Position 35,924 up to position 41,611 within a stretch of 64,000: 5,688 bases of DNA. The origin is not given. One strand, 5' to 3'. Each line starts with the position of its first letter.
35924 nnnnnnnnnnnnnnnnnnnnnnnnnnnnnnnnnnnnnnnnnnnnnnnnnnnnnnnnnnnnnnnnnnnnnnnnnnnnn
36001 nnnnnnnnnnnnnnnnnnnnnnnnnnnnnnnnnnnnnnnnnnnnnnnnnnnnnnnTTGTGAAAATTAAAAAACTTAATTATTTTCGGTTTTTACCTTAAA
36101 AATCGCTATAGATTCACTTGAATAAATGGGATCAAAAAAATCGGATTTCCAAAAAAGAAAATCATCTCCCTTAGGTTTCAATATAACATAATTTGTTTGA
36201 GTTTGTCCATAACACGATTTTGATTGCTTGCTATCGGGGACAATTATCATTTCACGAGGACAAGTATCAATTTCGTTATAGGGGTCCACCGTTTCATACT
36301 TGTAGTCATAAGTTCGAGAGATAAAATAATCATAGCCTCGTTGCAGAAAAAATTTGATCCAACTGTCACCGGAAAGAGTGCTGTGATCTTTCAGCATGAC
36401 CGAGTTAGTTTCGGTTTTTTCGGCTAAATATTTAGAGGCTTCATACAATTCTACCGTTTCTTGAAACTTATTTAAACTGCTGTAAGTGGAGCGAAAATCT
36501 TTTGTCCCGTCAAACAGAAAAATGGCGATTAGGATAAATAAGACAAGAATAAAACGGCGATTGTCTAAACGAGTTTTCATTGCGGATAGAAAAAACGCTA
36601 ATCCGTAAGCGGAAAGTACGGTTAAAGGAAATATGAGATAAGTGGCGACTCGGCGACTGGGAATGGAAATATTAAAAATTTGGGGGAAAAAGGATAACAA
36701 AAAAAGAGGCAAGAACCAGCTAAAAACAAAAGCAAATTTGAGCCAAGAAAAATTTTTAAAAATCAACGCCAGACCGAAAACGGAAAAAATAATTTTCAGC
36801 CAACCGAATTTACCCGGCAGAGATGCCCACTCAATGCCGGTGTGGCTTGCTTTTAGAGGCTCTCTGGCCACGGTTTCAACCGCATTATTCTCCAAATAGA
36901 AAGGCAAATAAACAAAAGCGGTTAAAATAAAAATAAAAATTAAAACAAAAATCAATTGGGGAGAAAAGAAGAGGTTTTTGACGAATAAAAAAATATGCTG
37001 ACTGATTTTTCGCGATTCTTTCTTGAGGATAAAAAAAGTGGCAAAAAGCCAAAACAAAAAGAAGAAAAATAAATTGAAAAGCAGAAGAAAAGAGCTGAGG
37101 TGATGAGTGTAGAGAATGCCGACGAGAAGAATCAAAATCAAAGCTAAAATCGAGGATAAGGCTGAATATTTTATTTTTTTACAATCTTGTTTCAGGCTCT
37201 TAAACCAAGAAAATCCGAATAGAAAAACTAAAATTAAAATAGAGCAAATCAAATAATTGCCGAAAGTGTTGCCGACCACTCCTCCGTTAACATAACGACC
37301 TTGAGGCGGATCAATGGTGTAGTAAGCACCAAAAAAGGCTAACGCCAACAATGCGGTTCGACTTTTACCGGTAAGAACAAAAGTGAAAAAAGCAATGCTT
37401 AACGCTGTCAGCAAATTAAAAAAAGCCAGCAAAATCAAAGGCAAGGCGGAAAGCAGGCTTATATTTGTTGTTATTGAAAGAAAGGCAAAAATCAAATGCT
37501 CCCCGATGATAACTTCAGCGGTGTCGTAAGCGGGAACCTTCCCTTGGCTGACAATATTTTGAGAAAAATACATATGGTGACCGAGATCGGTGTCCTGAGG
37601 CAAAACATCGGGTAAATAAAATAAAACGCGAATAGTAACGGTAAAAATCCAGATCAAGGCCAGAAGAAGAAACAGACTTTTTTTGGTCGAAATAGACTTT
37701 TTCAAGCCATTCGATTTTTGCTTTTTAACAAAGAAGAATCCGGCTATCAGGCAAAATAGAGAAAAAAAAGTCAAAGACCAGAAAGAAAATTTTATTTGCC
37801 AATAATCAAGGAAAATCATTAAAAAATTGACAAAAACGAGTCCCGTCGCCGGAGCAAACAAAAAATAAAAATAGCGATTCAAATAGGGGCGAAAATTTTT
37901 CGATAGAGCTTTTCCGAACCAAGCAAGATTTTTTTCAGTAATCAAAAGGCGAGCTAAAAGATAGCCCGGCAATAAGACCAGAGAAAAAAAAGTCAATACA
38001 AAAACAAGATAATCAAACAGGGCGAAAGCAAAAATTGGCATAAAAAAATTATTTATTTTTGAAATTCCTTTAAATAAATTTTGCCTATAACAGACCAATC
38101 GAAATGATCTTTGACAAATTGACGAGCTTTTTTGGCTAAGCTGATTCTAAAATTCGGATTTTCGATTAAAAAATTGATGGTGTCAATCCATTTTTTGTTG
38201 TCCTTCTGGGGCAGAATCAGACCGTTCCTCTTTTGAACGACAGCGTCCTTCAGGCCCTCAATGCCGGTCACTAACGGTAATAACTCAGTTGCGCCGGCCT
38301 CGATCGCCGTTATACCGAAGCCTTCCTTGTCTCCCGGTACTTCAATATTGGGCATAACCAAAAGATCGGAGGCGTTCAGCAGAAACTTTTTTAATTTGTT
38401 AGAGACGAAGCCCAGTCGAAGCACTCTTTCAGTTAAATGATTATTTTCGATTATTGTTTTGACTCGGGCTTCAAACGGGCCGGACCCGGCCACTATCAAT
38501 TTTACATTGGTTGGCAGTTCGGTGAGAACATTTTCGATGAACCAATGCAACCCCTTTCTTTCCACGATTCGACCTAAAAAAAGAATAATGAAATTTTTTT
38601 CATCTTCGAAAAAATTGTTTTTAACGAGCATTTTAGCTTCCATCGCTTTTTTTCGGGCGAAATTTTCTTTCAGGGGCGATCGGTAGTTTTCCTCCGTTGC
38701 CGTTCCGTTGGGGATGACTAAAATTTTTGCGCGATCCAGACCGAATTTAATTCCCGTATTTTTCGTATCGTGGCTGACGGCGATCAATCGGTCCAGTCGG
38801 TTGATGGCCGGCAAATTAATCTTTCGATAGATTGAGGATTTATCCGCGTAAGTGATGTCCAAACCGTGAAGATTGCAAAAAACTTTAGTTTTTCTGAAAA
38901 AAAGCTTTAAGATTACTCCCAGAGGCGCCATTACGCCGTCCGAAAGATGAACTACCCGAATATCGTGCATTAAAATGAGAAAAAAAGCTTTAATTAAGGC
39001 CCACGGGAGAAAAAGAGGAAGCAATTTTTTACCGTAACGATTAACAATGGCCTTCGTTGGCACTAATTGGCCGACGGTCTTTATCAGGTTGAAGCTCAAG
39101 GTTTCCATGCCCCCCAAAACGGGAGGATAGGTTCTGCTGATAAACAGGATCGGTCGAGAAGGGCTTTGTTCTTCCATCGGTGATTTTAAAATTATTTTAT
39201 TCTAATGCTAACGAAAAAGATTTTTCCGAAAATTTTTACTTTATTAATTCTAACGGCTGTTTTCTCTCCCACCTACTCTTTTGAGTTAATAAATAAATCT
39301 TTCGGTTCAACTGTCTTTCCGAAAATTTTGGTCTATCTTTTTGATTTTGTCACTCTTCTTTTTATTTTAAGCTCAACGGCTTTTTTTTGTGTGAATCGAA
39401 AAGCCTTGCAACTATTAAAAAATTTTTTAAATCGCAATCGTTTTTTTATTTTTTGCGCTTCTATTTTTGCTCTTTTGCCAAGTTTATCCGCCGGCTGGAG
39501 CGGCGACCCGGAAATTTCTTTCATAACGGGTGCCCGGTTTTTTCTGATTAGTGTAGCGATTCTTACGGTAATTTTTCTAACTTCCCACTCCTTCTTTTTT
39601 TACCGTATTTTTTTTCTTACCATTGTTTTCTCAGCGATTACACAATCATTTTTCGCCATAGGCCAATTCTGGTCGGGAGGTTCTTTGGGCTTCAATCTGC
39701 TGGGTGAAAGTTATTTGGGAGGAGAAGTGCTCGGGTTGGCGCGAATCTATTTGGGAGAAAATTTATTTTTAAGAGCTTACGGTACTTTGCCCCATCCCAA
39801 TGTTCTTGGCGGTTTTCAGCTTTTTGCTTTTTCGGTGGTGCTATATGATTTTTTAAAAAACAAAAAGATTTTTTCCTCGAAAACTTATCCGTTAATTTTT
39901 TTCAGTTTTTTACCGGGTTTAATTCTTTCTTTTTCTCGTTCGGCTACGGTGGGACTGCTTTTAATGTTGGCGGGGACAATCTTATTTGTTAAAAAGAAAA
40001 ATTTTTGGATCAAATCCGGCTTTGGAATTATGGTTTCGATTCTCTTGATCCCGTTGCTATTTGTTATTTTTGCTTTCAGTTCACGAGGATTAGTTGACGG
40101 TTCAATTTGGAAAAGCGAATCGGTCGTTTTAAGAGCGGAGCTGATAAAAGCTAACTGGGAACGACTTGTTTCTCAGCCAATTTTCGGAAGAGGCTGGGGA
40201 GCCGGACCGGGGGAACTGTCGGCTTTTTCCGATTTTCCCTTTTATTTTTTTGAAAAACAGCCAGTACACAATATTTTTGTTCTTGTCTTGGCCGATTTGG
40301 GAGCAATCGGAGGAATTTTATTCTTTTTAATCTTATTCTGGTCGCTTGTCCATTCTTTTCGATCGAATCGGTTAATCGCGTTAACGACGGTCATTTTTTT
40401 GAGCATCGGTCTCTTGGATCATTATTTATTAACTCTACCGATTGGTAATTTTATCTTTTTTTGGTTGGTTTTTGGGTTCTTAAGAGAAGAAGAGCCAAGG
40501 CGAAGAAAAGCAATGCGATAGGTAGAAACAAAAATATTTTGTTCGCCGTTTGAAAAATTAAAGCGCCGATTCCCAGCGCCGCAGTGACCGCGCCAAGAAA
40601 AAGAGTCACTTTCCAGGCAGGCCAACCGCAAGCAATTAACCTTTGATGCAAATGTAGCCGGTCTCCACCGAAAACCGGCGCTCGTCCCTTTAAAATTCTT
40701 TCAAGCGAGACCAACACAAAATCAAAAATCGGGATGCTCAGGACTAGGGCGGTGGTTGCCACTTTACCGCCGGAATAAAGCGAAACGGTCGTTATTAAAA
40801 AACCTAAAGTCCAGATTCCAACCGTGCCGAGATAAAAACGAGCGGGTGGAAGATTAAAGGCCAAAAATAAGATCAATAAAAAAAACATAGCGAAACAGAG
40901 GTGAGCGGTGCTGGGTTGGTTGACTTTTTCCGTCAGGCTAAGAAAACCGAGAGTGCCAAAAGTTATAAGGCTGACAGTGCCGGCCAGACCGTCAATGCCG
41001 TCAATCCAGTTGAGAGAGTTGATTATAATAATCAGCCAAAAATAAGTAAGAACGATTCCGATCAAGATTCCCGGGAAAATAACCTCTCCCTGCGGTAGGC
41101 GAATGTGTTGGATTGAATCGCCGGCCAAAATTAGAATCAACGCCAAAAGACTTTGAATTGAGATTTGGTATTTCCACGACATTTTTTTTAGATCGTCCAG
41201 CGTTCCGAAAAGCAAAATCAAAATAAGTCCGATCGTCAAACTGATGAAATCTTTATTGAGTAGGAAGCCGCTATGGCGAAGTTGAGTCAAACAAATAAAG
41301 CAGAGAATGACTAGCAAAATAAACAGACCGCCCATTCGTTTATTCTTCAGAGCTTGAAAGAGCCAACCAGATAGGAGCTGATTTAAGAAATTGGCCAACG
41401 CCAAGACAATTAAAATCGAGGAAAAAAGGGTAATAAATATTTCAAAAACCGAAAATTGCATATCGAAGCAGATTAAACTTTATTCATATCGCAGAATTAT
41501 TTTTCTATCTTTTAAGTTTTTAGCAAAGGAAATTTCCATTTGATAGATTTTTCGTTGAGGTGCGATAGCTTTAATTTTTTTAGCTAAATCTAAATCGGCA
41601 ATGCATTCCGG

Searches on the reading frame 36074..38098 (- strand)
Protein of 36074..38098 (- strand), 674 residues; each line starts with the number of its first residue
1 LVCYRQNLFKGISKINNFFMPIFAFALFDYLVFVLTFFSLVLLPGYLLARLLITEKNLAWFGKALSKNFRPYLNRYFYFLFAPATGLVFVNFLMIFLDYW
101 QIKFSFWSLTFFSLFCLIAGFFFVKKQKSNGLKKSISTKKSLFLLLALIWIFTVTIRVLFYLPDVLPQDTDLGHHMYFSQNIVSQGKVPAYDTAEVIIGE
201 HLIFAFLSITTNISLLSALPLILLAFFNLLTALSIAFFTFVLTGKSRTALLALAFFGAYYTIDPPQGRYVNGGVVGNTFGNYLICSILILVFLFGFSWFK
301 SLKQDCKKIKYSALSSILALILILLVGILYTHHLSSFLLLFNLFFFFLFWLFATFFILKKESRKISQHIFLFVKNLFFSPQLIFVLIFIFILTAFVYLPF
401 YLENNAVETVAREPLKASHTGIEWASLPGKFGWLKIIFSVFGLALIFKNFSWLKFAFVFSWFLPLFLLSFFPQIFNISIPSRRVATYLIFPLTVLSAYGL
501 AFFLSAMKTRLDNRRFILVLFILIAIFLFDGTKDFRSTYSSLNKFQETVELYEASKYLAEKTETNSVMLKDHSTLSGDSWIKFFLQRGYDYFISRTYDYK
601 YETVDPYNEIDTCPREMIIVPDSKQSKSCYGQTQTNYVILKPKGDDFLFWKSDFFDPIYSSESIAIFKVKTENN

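Call 7: search_protein_families(library=pfam, proteins=[window:36074-38098:-], max_evalue=0.001)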
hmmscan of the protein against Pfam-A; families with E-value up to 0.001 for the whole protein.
window:36074-38098:- (674 aa): 1 family
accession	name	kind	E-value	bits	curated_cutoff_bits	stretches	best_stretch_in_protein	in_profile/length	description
PF20176.3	DUF6541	-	1.3e-07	30.8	29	1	78-520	22-477/646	Family of unknown function (DUF6541)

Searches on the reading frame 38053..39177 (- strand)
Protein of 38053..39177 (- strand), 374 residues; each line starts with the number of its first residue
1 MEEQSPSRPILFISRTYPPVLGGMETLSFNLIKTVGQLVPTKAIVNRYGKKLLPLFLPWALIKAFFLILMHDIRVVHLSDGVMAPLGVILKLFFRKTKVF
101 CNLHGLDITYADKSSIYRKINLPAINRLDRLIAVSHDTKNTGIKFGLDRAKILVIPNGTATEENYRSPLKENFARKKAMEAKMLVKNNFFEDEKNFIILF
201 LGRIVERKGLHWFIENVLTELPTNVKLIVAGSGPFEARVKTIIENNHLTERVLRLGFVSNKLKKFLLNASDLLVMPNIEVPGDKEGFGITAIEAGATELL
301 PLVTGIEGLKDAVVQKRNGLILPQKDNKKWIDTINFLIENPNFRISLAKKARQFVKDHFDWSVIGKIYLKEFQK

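Call 7: search_protein_families(library=pfam, proteins=[window:38053-39177:-], max_evalue=0.001)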
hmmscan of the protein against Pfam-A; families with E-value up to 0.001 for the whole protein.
window:38053-39177:- (374 aa): 5 families
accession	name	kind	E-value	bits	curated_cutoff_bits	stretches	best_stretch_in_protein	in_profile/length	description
PF00534.26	Glycos_transf_1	-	1.7e-29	103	26.4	1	189-353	9-171/172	Glycosyl transferases group 1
PF13692.12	Glyco_trans_1_4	-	1.2e-22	81.2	27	1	196-340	2-142/142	Glycosyl transferases group 1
PF13439.12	Glyco_transf_4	-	3.8e-13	50.2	28.5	1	47-162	47-169/170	Glycosyltransferase Family 4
PF13579.12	Glyco_trans_4_4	-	4e-07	30.9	29.7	1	58-158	60-158/158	Glycosyl transferase 4-like domain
PF20706.3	GT4-conflict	-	1.6e-06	27.8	26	1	143-362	139-379/385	Family 4 Glycosyltransferase in conflict systems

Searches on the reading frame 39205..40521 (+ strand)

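Call 8: search_protein_families(library=pfam, proteins=[window:39205-40521:+], max_evalue=0.001)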
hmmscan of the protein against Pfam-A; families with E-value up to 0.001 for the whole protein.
window:39205-40521:+ (438 aa): 1 family
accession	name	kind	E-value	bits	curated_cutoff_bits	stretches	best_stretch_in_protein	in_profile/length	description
PF04932.20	Wzy_C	-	6.5e-12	45.9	31.7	1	231-374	2-149/149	O-Antigen ligase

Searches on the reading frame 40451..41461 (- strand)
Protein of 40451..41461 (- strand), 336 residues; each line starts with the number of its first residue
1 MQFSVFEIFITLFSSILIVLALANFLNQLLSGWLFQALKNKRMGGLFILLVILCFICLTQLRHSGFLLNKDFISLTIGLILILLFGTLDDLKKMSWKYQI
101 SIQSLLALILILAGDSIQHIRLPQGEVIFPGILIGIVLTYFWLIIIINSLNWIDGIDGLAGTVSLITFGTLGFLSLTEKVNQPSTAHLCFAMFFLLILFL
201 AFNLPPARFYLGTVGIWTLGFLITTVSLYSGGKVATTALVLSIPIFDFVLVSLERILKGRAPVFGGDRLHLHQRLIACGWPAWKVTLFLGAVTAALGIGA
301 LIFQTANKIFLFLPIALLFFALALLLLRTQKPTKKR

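Call 8: search_protein_families(library=pfam, proteins=[window:40451-41461:-], max_evalue=0.001)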
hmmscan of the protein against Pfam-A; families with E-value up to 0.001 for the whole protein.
window:40451-41461:- (336 aa): 1 family
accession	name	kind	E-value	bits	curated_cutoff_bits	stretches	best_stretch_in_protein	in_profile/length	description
PF00953.26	Glycos_transf_4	-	1.7e-29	103.3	27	1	73-230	2-159/160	Glycosyl transferase family 4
